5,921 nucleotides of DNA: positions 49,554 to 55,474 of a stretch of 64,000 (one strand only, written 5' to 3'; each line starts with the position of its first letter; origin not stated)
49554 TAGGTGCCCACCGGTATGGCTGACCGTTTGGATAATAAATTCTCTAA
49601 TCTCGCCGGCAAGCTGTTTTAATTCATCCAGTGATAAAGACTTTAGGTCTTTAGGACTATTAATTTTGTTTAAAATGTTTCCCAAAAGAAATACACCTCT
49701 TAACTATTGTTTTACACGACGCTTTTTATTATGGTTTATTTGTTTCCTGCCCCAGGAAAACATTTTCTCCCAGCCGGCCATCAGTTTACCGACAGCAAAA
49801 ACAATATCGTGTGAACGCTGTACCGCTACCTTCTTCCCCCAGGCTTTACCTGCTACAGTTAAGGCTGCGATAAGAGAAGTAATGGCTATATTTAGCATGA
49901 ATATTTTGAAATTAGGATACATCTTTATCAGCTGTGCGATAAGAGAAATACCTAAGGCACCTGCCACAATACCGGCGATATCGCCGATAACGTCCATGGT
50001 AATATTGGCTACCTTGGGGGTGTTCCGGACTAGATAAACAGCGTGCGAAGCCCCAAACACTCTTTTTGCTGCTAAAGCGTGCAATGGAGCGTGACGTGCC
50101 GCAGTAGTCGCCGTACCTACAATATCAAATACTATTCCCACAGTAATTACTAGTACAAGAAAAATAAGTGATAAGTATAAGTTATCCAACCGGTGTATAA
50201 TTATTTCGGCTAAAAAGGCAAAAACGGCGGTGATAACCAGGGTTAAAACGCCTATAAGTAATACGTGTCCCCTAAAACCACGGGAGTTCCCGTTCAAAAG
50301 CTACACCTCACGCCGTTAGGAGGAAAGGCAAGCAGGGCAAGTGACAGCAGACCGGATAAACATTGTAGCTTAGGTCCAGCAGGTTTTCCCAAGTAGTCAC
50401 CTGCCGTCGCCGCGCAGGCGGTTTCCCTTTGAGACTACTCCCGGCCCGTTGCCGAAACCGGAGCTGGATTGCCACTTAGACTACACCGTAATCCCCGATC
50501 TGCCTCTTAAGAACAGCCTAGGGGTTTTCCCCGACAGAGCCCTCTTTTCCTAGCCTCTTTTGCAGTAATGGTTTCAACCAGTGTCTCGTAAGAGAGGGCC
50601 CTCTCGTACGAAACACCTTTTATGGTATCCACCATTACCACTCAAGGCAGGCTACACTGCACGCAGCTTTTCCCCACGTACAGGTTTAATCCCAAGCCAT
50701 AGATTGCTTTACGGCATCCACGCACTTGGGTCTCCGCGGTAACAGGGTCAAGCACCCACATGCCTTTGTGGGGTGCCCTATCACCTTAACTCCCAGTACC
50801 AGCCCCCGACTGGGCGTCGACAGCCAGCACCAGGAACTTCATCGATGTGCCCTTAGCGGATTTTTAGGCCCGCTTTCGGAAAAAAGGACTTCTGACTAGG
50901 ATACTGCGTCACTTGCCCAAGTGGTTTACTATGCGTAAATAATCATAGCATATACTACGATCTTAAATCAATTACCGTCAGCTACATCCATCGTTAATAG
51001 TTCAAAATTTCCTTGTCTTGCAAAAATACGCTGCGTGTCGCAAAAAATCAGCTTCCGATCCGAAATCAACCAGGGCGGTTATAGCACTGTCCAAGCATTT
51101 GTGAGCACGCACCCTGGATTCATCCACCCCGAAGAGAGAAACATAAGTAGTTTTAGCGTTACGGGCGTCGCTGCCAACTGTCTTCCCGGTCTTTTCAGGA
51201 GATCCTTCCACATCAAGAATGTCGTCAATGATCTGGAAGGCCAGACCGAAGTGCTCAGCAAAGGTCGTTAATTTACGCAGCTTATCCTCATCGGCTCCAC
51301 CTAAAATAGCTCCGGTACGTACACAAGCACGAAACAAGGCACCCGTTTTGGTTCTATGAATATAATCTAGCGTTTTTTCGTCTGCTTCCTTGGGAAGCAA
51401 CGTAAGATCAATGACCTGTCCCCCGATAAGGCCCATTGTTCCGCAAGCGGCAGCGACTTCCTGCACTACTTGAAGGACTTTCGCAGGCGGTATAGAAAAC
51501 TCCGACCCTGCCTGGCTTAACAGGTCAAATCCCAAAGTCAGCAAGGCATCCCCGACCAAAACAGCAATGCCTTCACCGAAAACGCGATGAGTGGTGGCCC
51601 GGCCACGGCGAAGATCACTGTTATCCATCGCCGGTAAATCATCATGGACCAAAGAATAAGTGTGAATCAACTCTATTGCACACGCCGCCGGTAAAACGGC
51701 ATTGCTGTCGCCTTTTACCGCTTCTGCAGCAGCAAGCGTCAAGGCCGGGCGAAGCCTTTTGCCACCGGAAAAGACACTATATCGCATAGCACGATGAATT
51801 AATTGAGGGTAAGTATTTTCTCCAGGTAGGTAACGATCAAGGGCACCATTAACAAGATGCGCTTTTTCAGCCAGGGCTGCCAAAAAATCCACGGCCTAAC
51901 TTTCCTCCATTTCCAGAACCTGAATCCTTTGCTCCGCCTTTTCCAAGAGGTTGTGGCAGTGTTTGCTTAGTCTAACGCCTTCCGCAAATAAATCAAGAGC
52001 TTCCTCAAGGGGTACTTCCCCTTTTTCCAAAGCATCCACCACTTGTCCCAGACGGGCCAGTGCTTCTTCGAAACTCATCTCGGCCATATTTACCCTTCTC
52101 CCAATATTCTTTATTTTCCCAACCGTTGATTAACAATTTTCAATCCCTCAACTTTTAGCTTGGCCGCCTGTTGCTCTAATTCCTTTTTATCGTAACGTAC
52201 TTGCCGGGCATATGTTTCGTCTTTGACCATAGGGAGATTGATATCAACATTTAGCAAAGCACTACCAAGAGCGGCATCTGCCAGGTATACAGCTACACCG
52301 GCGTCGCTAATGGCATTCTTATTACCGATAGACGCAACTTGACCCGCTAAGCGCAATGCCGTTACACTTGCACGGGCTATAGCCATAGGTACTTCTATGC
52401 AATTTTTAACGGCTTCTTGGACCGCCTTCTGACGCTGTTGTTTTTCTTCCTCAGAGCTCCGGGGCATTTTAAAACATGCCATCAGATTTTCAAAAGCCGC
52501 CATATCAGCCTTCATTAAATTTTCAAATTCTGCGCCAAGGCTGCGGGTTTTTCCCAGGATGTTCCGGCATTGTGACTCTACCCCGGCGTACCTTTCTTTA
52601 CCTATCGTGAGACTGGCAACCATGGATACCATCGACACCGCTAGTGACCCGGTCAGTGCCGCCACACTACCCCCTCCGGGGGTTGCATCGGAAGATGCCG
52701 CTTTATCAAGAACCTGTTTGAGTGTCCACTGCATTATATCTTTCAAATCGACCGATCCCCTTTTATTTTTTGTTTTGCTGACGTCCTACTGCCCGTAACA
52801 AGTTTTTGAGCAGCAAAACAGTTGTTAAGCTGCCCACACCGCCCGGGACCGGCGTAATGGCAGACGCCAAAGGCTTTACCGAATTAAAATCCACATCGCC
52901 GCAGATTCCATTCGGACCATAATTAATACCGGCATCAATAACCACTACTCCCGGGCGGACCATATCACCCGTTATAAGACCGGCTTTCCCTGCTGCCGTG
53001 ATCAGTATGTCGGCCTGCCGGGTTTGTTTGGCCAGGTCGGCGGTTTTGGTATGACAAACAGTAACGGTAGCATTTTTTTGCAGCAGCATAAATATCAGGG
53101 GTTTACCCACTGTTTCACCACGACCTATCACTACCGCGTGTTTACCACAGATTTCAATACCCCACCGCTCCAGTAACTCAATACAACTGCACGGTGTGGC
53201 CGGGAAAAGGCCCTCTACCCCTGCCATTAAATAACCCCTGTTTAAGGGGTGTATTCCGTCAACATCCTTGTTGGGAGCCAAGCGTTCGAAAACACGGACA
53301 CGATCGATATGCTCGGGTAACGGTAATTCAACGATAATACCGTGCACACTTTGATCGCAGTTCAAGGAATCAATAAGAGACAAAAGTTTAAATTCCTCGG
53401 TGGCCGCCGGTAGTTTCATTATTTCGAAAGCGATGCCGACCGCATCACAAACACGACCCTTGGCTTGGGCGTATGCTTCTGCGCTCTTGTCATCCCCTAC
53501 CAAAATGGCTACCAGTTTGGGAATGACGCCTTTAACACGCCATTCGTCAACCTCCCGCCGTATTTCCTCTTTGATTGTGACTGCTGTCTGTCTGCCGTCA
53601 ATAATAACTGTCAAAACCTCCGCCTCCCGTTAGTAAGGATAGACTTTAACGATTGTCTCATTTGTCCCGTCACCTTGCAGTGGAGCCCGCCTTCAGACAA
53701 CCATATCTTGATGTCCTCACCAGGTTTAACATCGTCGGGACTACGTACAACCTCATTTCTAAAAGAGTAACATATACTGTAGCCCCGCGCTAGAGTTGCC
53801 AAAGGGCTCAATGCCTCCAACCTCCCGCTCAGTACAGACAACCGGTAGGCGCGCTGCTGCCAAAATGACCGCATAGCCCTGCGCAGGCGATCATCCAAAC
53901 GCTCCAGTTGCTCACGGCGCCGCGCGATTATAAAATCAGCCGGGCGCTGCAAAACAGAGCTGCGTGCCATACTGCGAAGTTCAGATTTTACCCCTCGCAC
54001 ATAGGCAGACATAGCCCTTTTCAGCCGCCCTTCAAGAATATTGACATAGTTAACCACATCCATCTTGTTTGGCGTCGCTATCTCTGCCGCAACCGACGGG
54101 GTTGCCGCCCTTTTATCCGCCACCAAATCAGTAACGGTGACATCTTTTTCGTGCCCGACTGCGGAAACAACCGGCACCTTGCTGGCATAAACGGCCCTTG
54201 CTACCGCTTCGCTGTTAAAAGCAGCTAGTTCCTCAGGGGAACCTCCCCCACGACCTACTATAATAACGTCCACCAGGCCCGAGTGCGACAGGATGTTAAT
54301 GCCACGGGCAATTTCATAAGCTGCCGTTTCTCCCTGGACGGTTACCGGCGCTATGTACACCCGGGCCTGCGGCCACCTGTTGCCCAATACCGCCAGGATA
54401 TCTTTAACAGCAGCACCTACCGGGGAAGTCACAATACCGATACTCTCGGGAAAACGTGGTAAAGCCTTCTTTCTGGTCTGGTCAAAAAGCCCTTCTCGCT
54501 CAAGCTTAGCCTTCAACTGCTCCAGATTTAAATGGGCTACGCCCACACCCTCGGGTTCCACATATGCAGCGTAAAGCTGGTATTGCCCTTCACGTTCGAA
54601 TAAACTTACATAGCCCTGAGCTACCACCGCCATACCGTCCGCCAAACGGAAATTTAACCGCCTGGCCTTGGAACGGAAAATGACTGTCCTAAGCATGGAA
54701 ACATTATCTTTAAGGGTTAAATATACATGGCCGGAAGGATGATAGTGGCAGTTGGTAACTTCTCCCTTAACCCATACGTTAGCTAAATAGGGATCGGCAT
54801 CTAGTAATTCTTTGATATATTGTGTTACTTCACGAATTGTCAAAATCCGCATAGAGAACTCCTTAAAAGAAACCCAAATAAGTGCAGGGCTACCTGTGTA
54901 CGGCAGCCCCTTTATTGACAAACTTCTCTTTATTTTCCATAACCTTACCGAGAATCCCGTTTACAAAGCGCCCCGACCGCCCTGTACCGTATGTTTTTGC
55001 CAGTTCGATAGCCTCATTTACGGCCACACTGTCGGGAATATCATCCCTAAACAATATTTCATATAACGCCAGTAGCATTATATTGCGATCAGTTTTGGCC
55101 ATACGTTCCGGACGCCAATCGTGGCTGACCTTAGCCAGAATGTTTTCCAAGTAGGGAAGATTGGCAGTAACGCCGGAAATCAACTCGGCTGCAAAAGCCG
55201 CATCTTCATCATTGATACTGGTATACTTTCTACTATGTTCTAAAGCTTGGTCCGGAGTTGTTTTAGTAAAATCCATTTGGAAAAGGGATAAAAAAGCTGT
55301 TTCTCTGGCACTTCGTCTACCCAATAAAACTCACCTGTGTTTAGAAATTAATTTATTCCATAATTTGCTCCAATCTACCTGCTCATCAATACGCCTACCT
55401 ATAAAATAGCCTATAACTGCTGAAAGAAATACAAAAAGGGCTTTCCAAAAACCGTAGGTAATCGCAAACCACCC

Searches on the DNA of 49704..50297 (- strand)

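Call 67: search_rna_families(sources=[L022, L053, L068, L071, L049, L003], threshold=gathering)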
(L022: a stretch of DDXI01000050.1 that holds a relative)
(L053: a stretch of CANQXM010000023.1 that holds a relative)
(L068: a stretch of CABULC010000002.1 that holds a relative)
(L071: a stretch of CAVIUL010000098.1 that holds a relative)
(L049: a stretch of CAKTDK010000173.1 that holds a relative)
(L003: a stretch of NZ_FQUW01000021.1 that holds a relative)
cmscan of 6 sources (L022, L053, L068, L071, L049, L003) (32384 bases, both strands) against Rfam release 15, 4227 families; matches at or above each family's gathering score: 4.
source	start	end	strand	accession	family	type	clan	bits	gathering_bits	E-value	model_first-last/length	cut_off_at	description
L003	2314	2932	+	RF01071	OLE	Gene;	-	518.1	50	2.3e-149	1-616/616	no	Ornate Large Extremophilic RNA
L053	1087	1589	+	RF01071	OLE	Gene;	-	237.9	50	3.2e-66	1-616/616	no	Ornate Large Extremophilic RNA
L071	94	574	+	RF01071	OLE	Gene;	-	213.2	50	6.8e-59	1-616/616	no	Ornate Large Extremophilic RNA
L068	2469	2949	+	RF01071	OLE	Gene;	-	211.2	50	2.7e-58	1-616/616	no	Ornate Large Extremophilic RNA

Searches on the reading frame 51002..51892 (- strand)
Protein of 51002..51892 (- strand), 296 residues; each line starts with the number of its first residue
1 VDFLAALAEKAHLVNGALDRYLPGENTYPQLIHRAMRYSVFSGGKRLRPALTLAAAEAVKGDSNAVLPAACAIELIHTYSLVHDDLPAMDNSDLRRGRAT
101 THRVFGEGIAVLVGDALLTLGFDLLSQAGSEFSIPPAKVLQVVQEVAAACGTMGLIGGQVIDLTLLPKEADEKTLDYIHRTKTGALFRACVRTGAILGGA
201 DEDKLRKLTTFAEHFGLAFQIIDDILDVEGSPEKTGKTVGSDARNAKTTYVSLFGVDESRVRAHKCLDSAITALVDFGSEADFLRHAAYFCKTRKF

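Call 4: search_protein_families(library=pfam, proteins=[window:51002-51892:-])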
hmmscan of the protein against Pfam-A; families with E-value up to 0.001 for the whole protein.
window:51002-51892:- (296 aa): 1 family
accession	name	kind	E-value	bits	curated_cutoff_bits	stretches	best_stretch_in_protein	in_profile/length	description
PF00348.22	polyprenyl_synt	-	7.5e-61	205.9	27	1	30-271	2-234/251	Polyprenyl synthetase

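Call 5: search_protein_families(library=ncbifam, proteins=[window:51002-51892:-])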
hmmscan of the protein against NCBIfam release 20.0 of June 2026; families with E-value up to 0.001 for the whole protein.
window:51002-51892:- (296 aa): 16 families
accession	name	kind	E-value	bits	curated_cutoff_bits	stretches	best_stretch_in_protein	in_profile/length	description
NF045485.1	FPPsyn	subfamily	2.2e-102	342.1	275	1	9-295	3-287/288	farnesyl diphosphate synthase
NF045685.1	GGPPSynCrtE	equivalog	4.4e-97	324.6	460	1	2-295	2-292/293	geranylgeranyl diphosphate synthase CrtE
NF007877.0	PRK10581.1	equivalog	4e-67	226.5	321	1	1-277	1-277/299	(2E,6E)-farnesyl diphosphate synthase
NF041169.1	f2_encap_cargo4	exception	4.2e-63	213.6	450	1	42-267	48-263/334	family 2 encapsulin nanocompartment cargo protein polyprenyl transferase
NF040698.1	IdsA_Meth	equivalog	5e-57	193.6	468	1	2-261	2-255/328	short chain isoprenyl diphosphate synthase IdsA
NF041003.1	GGPP_syn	equivalog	1.2e-45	156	500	1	13-270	12-261/326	geranylgeranyl diphosphate synthase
NF045549.1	GGPPsyn_IdsB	equivalog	3.6e-38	131.5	475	1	42-250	63-263/346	geranylgeranyl diphosphate synthase IdsB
NF008140.0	PRK10888.1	equivalog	1.6e-37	129.6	412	1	26-270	26-258/323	octaprenyl diphosphate synthase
NF040789.2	gerfarn_diphsyn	equivalog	6.5e-37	127.5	560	1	5-257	9-268/345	geranylfarnesyl diphosphate synthase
TIGR02748.1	GerC3_HepT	equivalog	2.9e-34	118.6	456.55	1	31-262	30-249/319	heptaprenyl diphosphate synthase component II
NF045628.1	HxpDPsynlarge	equivalog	2.5e-33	115.4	500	1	31-260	22-239/311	hexaprenyl-diphosphate synthase large subunit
TIGR02749.1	prenyl_cyano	equivalog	5.5e-33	114.4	383.2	1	40-259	39-250/322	solanesyl diphosphate synthase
NF042417.1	NPPPS_Mycobact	equivalog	2.1e-31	109.2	600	1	30-264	42-264/335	nonaprenyl/(2E,6E)-farnesyl/geranylgeranyl diphosphat synthase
NF040627.1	GFPS_Meth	equivalog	3e-27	95.8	600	1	38-228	34-210/285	geranylfarnesyl diphosphate synthase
NF042416.1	GFPPS_Mycobact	equivalog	1.1e-22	80.5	600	1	28-252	27-263/350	bifunctional (2E,6E)-farnesyl/geranyl diphosphate synthase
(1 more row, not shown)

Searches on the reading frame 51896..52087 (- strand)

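Call 4: search_protein_families(library=pfam, proteins=[window:51896-52087:-])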
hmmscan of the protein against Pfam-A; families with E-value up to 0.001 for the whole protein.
window:51896-52087:- (63 aa): 1 family
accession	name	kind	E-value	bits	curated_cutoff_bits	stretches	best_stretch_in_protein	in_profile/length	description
PF02609.21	Exonuc_VII_S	-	1.4e-21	76.7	24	1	6-56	1-51/52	Exonuclease VII small subunit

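Call 5: search_protein_families(library=ncbifam, proteins=[window:51896-52087:-])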
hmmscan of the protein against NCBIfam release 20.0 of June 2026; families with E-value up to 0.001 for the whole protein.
window:51896-52087:- (63 aa): 13 families
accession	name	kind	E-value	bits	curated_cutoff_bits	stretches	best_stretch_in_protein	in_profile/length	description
TIGR01280.1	xseB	equivalog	1.7e-22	79.2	35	1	5-58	1-54/57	exodeoxyribonuclease VII small subunit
NF002140.0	PRK00977.1-4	equivalog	2.5e-19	68.8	71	1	3-61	9-67/81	exodeoxyribonuclease VII small subunit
NF010666.0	PRK14063.1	equivalog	3.6e-18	65.4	111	1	3-61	6-64/78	exodeoxyribonuclease VII small subunit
NF002137.0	PRK00977.1-1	equivalog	1.2e-17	63.5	94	1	3-59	8-64/80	exodeoxyribonuclease VII small subunit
NF002139.0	PRK00977.1-3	equivalog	2.7e-17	62.7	68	1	2-59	11-68/84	exodeoxyribonuclease VII small subunit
NF010670.0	PRK14067.1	equivalog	7.9e-17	60.7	107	1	4-58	8-62/81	exodeoxyribonuclease VII small subunit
NF002141.0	PRK00977.1-5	equivalog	1.4e-16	60.1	92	1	5-61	22-78/93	exodeoxyribonuclease VII small subunit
NF002138.0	PRK00977.1-2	equivalog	2.2e-16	59.4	77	1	3-56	5-58/77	exodeoxyribonuclease VII small subunit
NF010669.0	PRK14066.1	equivalog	6.9e-13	48.7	113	1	1-58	1-58/76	exodeoxyribonuclease VII small subunit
NF010667.0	PRK14064.1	equivalog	1.5e-12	47.7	134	1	5-56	7-58/75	exodeoxyribonuclease VII small subunit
NF010671.0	PRK14068.1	equivalog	6.9e-12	45.3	95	1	4-62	6-64/76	exodeoxyribonuclease VII small subunit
NF010672.0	PRK14069.1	equivalog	2.9e-11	43.5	123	1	3-62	7-66/95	exodeoxyribonuclease VII small subunit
NF010673.0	PRK14070.1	equivalog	3.5e-10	39.8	119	1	4-55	1-52/75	exodeoxyribonuclease VII small subunit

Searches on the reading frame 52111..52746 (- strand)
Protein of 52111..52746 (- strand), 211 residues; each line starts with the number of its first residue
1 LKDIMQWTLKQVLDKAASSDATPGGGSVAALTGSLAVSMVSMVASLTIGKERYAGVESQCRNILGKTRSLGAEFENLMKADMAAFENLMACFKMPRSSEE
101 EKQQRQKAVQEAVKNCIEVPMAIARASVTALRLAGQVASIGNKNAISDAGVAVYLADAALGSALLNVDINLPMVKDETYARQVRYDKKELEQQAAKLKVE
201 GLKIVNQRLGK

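Call 4: search_protein_families(library=pfam, proteins=[window:52111-52746:-])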
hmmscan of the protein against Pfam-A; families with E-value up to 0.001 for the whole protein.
window:52111-52746:- (211 aa): 1 family
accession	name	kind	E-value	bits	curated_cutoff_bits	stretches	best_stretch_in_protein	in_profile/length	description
PF04961.17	FTCD_C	-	1.8e-63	214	24.5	1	8-185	1-178/182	Formiminotransferase-cyclodeaminase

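Call 5: search_protein_families(library=ncbifam, proteins=[window:52111-52746:-])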
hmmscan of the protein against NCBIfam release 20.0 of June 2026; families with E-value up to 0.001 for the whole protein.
window:52111-52746:- (211 aa): 1 family
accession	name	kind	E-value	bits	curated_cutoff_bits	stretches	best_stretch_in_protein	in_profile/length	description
NF045657.1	MthfCyhylaseFchA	equivalog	2.7e-57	193.6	275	1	7-208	5-206/207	methenyltetrahydrofolate cyclohydrolase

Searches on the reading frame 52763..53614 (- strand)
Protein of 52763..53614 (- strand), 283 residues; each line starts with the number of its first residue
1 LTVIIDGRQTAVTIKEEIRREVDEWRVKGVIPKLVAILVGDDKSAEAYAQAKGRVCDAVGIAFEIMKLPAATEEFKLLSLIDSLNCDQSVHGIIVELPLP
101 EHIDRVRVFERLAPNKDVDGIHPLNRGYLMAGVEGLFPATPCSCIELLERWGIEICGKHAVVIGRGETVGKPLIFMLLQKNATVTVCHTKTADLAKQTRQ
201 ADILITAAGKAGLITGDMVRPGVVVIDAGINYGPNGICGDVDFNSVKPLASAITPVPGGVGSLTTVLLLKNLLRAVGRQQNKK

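Call 4: search_protein_families(library=pfam, proteins=[window:52763-53614:-])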
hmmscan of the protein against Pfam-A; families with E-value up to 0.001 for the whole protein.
window:52763-53614:- (283 aa): 2 families
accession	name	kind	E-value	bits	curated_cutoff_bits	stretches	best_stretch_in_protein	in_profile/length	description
PF02882.25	THF_DHG_CYH_C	-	1e-60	204.1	27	1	122-279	1-159/160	Tetrahydrofolate dehydrogenase/cyclohydrolase, NAD(P)-binding domain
PF00763.28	THF_DHG_CYH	-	5.3e-36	123.8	32.8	1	5-119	1-115/115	Tetrahydrofolate dehydrogenase/cyclohydrolase, catalytic domain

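Call 5: search_protein_families(library=ncbifam, proteins=[window:52763-53614:-])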
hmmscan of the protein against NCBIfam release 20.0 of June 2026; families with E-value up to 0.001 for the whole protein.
window:52763-53614:- (283 aa): 30 families (the best 25 are shown)
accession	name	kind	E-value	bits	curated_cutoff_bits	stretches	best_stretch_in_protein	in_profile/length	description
NF010787.0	PRK14191.1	equivalog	6.3e-94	314.3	423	1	3-282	2-283/285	bifunctional methylenetetrahydrofolate dehydrogenase/methenyltetrahydrofolate cyclohydrolase FolD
NF010786.0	PRK14189.1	subfamily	3.6e-93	311.8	421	1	3-281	4-283/285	bifunctional methylenetetrahydrofolate dehydrogenase/methenyltetrahydrofolate cyclohydrolase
NF010773.0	PRK14176.1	equivalog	6.9e-90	301.3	437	1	3-276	9-283/287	bifunctional 5,10-methylene-tetrahydrofolate dehydrogenase/ 5,10-methylene-tetrahydrofolate cyclohydrolase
NF010781.0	PRK14184.1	equivalog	2.1e-89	299.4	438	1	3-276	2-280/286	bifunctional 5,10-methylene-tetrahydrofolate dehydrogenase/ 5,10-methylene-tetrahydrofolate cyclohydrolase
NF010776.0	PRK14179.1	equivalog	5.2e-86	288.3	445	1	1-281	1-283/284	bifunctional methylenetetrahydrofolate dehydrogenase/methenyltetrahydrofolate cyclohydrolase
NF010785.0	PRK14188.1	subfamily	9.3e-85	284.2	396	1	2-281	3-291/297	bifunctional methylenetetrahydrofolate dehydrogenase/methenyltetrahydrofolate cyclohydrolase FolD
NF008058.0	PRK10792.1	equivalog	1.7e-84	283.2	355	1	3-280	4-283/285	bifunctional methylenetetrahydrofolate dehydrogenase/methenyltetrahydrofolate cyclohydrolase FolD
NF010783.0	PRK14186.1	equivalog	3.5e-84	282.4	333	1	1-281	1-287/297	bifunctional methylenetetrahydrofolate dehydrogenase/methenyltetrahydrofolate cyclohydrolase FolD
NF010780.0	PRK14183.1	equivalog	3.1e-83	279.3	480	1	4-278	3-279/283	bifunctional 5,10-methylene-tetrahydrofolate dehydrogenase/ 5,10-methylene-tetrahydrofolate cyclohydrolase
NF010775.0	PRK14178.1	equivalog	2.1e-82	276.5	465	1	3-278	1-273/279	bifunctional methylenetetrahydrofolate dehydrogenase/methenyltetrahydrofolate cyclohydrolase FolD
NF010790.0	PRK14194.1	equivalog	6.7e-82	275.1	508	1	4-281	6-287/301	bifunctional methylenetetrahydrofolate dehydrogenase/methenyltetrahydrofolate cyclohydrolase FolD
NF010771.0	PRK14174.1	equivalog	6.9e-82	274.9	530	1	3-281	2-294/295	bifunctional 5,10-methylene-tetrahydrofolate dehydrogenase/ 5,10-methylene-tetrahydrofolate cyclohydrolase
NF010789.1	PRK14193.1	equivalog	8.4e-82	274.5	401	1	2-275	2-277/281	bifunctional methylenetetrahydrofolate dehydrogenase/methenyltetrahydrofolate cyclohydrolase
NF010764.0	PRK14167.1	subfamily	1.3e-81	274.1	477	1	1-281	1-291/297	bifunctional 5,10-methylene-tetrahydrofolate dehydrogenase/ 5,10-methylene-tetrahydrofolate cyclohydrolase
NF010769.0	PRK14172.1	equivalog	3.1e-80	269.4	392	1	1-275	1-276/278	bifunctional 5,10-methylene-tetrahydrofolate dehydrogenase/ 5,10-methylene-tetrahydrofolate cyclohydrolase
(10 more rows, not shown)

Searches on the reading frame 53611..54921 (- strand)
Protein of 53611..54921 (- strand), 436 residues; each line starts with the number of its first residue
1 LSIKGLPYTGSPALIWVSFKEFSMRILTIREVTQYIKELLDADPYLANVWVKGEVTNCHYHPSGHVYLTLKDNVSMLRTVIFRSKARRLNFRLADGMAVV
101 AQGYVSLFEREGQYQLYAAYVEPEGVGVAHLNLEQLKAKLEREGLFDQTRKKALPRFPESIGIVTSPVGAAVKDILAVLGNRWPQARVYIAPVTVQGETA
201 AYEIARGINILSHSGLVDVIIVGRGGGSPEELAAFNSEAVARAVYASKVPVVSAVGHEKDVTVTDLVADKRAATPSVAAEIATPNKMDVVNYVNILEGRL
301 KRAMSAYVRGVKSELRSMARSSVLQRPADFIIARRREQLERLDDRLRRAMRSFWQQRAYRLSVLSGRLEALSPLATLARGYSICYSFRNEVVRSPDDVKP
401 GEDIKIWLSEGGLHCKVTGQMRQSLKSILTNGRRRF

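Call 4: search_protein_families(library=pfam, proteins=[window:53611-54921:-])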
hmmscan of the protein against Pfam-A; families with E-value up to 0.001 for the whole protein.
window:53611-54921:- (436 aa): 3 families
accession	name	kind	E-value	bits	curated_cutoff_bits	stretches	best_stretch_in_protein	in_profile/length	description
PF02601.20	Exonuc_VII_L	-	1.4e-87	294.6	35.9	2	145-362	1-215/315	Exonuclease VII, large subunit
PF13742.12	tRNA_anti_2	-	2.3e-29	101.9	27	1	27-121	1-94/95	OB-fold nucleic acid binding domain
PF01336.31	tRNA_anti-codon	-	7.4e-10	39.1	27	1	49-123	1-74/75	OB-fold nucleic acid binding domain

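Call 5: search_protein_families(library=ncbifam, proteins=[window:53611-54921:-])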
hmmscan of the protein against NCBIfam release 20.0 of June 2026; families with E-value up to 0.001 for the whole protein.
window:53611-54921:- (436 aa): 1 family
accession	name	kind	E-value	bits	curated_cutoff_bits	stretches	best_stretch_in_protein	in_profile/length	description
TIGR00237.1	xseA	equivalog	3.8e-137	457.6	180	1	28-418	1-389/389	exodeoxyribonuclease VII large subunit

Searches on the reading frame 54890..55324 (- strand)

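Call 4: search_protein_families(library=pfam, proteins=[window:54890-55324:-])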
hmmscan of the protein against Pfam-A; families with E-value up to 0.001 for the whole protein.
window:54890-55324:- (144 aa): 1 family
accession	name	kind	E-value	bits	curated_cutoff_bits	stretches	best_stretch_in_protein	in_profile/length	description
PF01029.23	NusB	-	8.6e-36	123.7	23.1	1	5-129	2-132/133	NusB family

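Call 5: search_protein_families(library=ncbifam, proteins=[window:54890-55324:-])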
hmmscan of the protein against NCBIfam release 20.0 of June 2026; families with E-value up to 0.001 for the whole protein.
window:54890-55324:- (144 aa): 8 families
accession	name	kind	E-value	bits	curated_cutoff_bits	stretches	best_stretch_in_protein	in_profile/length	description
TIGR01951.1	nusB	equivalog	1.1e-38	132.5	88.35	1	3-130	2-129/131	transcription antitermination factor NusB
NF001223.0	PRK00202.1-1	equivalog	4.9e-30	104.5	131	1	3-133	9-145/146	transcription antitermination factor NusB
NF011494.0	PRK14902.1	equivalog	6.4e-22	78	319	1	4-136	3-133/444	16S rRNA (cytosine(967)-C(5))-methyltransferase RsmB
NF011493.0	PRK14901.1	equivalog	6e-16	58.3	540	1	5-134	4-131/447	16S rRNA (cytosine(967)-C(5))-methyltransferase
TIGR00563.1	rsmB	equivalog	4.1e-14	52.5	269.05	1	7-133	1-125/437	16S rRNA (cytosine(967)-C(5))-methyltransferase RsmB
NF001230.0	PRK00202.2-5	equivalog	1e-07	31.9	132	1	7-135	26-154/165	transcription antitermination factor NusB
NF008149.0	PRK10901.1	equivalog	2.5e-06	26.7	375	1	26-138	31-139/434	16S rRNA (cytosine(967)-C(5))-methyltransferase RsmB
NF011495.0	PRK14903.1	equivalog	1.7e-05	23.8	503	1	33-129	30-120/431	16S rRNA (cytosine(967)-C(5))-methyltransferase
